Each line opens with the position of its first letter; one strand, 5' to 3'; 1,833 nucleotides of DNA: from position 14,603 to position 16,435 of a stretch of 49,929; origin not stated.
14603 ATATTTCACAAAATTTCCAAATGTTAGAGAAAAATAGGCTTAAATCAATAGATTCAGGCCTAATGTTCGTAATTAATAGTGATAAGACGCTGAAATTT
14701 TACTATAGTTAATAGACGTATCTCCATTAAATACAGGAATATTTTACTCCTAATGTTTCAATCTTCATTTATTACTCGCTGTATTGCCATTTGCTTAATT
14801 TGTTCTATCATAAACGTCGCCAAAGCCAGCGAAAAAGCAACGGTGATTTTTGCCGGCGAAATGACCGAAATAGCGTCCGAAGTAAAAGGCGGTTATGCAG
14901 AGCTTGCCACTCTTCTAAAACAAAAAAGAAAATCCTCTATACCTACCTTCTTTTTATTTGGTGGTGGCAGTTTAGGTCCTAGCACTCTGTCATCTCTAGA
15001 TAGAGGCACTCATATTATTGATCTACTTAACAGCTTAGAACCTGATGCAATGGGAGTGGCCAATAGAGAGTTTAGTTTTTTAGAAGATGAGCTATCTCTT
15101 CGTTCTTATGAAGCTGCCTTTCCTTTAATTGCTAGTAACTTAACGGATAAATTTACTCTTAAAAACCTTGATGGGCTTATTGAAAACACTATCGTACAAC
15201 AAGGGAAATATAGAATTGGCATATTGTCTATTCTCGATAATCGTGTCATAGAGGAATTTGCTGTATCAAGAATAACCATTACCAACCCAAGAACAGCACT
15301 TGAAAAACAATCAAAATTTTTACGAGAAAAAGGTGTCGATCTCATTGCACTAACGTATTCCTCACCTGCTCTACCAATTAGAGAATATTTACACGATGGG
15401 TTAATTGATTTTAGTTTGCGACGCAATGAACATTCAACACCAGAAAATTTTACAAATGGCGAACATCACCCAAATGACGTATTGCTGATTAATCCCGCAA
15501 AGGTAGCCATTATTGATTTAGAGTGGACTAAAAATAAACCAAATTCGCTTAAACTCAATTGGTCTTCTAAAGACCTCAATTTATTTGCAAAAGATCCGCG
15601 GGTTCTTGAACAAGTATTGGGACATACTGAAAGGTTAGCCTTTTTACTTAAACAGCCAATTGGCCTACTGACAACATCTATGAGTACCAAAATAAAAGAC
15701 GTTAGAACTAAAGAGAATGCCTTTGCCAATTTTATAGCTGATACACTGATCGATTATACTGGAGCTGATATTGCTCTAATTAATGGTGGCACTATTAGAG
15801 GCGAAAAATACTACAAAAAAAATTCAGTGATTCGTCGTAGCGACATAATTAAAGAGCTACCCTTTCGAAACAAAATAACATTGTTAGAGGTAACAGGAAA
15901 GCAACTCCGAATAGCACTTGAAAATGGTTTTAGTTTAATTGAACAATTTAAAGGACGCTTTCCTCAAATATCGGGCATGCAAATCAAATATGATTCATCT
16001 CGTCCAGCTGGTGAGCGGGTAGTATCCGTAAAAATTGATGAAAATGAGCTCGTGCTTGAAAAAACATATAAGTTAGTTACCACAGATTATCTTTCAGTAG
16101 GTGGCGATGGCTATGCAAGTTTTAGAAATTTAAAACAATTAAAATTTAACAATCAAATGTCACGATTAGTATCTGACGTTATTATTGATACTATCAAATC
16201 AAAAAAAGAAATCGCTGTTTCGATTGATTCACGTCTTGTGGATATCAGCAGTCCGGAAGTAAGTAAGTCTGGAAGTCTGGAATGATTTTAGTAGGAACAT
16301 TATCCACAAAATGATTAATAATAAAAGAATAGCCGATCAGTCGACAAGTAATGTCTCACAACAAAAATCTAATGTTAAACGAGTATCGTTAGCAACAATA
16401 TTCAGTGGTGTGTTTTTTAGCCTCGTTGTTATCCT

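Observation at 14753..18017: Catalytically degenerate periplasmic 5-prime-nucleotidase homolog coupled to a membrane diguanylate cyclase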

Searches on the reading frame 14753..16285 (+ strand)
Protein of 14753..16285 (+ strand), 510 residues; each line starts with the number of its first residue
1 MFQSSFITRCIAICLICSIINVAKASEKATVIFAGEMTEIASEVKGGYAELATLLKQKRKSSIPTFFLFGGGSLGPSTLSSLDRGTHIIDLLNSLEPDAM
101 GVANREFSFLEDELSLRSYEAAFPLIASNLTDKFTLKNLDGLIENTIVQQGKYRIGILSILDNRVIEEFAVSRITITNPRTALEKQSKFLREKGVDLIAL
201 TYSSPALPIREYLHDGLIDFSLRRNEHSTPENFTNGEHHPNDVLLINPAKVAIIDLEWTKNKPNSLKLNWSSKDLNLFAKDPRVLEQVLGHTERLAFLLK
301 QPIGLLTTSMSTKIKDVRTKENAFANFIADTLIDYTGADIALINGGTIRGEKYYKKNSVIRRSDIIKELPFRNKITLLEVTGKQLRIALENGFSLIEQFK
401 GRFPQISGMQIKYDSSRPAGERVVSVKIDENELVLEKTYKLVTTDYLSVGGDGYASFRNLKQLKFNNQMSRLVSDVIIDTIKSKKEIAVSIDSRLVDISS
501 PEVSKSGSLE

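Call 3: search_protein_families(library=pfam, proteins=[window:14753-16285:+], max_evalue=0.1)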
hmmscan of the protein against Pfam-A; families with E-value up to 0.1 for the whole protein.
window:14753-16285:+ (510 aa): 1 family
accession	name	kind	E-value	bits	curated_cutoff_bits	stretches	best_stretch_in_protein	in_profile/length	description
PF02872.23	5_nucleotid_C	-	3e-36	125.3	23.6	1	311-457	11-156/158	5'-nucleotidase, C-terminal domain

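Call 4: search_protein_families(library=ncbifam, proteins=[window:14753-16285:+], max_evalue=0.1)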
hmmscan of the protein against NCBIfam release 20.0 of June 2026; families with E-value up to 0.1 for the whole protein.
window:14753-16285:+ (510 aa): 10 families
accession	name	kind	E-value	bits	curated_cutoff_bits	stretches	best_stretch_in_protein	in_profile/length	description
NF040549.1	Nt5e_LPXTG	exception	4.4e-30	104.6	1050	2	311-458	404-579/731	cell surface ecto-5'-nucleotidase Nt5e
NF006935.0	PRK09419.1-2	equivalog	1.7e-29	102.1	2801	1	280-508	955-1186/1445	multifunctional 2',3'-cyclic-nucleotide 2'-phosphodiesterase/3'-nucleotidase/5'-nucleotidase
NF006937.0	PRK09419.1-4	equivalog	4.4e-29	100.6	2554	1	302-509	956-1167/1411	multifunctional 2',3'-cyclic-nucleotide 2'-phosphodiesterase/3'-nucleotidase/5'-nucleotidase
NF006934.0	PRK09419.1-1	subfamily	3.8e-26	91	1646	2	272-469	890-1078/1174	multifunctional 2',3'-cyclic-nucleotide 2'-phosphodiesterase/3'-nucleotidase/5'-nucleotidase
NF007109.1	PRK09558.1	equivalog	1.9e-24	86.3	600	2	279-489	343-543/550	bifunctional UDP-sugar hydrolase/5'-nucleotidase UshA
NF047875.1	5nuc_LPXTG_Strp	exception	2.5e-12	46.1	1050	1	334-491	404-563/684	surface-anchored 5'-nucleotidase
TIGR04486.1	thiosulf_SoxB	equivalog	1.6e-10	39.9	550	1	45-158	114-226/556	thiosulfohydrolase SoxB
TIGR01530.1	nadN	equivalog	2e-08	33.2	436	1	326-462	377-525/550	NAD nucleotidase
NF006936.0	PRK09419.1-3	equivalog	3.3e-06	25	2542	1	317-448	1027-1149/1212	multifunctional 2',3'-cyclic-nucleotide 2'-phosphodiesterase/3'-nucleotidase/5'-nucleotidase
NF041198.1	UshA_like_PCGU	equivalog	2.2e-05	23.2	275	1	46-200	47-208/519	UshA-like (seleno)protein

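Call 5: search_solved_structures(query=window:14753-16285:+, max_evalue=0.01, show_alignments=3)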
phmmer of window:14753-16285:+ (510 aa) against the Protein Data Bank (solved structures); distinct sequences matched with E-value up to 0.01: 33.
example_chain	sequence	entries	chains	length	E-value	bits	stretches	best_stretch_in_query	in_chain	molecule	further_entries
3ivd_A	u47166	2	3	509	5.4e-31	111.1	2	294-463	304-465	Nucleotidase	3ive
2z1a_A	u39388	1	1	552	2.8e-25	92.3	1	285-502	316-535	5'-nucleotidase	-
5h7w_A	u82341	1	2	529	1.4e-21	80.1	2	337-496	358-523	venom 5'-nucleotidase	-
7d0v_A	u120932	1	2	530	2.2e-20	76.2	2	337-492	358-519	Snake venom 5'-nucleotidase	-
6vc9_A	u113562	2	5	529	1.6e-18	70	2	337-459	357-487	5'-nucleotidase, ecto (CD73), isoform CRA_a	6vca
9p1m_A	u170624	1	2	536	1.7e-18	69.9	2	337-459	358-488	5'-nucleotidase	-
6hxw_A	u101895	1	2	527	1.7e-18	69.9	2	337-459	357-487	5'-nucleotidase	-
9v6d_A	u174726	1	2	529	1.7e-18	69.9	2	337-459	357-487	5'-nucleotidase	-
8znz_A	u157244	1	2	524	1.7e-18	69.9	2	337-459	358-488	5'-nucleotidase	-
4h1s_A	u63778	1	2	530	1.8e-18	69.9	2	337-459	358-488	5'-nucleotidase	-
4h2i_A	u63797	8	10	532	7.6e-18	67.8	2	337-459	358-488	5'-nucleotidase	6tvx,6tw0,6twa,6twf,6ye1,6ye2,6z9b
6s7f_A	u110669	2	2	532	8e-18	67.7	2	337-459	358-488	5'-nucleotidase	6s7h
7jv9_A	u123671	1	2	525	8.1e-18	67.7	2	337-459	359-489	5'-nucleotidase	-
7jv8_A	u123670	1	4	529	8.1e-18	67.7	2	337-459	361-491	5'-nucleotidase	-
6xue_A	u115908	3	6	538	8.2e-18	67.7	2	337-459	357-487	5'-nucleotidase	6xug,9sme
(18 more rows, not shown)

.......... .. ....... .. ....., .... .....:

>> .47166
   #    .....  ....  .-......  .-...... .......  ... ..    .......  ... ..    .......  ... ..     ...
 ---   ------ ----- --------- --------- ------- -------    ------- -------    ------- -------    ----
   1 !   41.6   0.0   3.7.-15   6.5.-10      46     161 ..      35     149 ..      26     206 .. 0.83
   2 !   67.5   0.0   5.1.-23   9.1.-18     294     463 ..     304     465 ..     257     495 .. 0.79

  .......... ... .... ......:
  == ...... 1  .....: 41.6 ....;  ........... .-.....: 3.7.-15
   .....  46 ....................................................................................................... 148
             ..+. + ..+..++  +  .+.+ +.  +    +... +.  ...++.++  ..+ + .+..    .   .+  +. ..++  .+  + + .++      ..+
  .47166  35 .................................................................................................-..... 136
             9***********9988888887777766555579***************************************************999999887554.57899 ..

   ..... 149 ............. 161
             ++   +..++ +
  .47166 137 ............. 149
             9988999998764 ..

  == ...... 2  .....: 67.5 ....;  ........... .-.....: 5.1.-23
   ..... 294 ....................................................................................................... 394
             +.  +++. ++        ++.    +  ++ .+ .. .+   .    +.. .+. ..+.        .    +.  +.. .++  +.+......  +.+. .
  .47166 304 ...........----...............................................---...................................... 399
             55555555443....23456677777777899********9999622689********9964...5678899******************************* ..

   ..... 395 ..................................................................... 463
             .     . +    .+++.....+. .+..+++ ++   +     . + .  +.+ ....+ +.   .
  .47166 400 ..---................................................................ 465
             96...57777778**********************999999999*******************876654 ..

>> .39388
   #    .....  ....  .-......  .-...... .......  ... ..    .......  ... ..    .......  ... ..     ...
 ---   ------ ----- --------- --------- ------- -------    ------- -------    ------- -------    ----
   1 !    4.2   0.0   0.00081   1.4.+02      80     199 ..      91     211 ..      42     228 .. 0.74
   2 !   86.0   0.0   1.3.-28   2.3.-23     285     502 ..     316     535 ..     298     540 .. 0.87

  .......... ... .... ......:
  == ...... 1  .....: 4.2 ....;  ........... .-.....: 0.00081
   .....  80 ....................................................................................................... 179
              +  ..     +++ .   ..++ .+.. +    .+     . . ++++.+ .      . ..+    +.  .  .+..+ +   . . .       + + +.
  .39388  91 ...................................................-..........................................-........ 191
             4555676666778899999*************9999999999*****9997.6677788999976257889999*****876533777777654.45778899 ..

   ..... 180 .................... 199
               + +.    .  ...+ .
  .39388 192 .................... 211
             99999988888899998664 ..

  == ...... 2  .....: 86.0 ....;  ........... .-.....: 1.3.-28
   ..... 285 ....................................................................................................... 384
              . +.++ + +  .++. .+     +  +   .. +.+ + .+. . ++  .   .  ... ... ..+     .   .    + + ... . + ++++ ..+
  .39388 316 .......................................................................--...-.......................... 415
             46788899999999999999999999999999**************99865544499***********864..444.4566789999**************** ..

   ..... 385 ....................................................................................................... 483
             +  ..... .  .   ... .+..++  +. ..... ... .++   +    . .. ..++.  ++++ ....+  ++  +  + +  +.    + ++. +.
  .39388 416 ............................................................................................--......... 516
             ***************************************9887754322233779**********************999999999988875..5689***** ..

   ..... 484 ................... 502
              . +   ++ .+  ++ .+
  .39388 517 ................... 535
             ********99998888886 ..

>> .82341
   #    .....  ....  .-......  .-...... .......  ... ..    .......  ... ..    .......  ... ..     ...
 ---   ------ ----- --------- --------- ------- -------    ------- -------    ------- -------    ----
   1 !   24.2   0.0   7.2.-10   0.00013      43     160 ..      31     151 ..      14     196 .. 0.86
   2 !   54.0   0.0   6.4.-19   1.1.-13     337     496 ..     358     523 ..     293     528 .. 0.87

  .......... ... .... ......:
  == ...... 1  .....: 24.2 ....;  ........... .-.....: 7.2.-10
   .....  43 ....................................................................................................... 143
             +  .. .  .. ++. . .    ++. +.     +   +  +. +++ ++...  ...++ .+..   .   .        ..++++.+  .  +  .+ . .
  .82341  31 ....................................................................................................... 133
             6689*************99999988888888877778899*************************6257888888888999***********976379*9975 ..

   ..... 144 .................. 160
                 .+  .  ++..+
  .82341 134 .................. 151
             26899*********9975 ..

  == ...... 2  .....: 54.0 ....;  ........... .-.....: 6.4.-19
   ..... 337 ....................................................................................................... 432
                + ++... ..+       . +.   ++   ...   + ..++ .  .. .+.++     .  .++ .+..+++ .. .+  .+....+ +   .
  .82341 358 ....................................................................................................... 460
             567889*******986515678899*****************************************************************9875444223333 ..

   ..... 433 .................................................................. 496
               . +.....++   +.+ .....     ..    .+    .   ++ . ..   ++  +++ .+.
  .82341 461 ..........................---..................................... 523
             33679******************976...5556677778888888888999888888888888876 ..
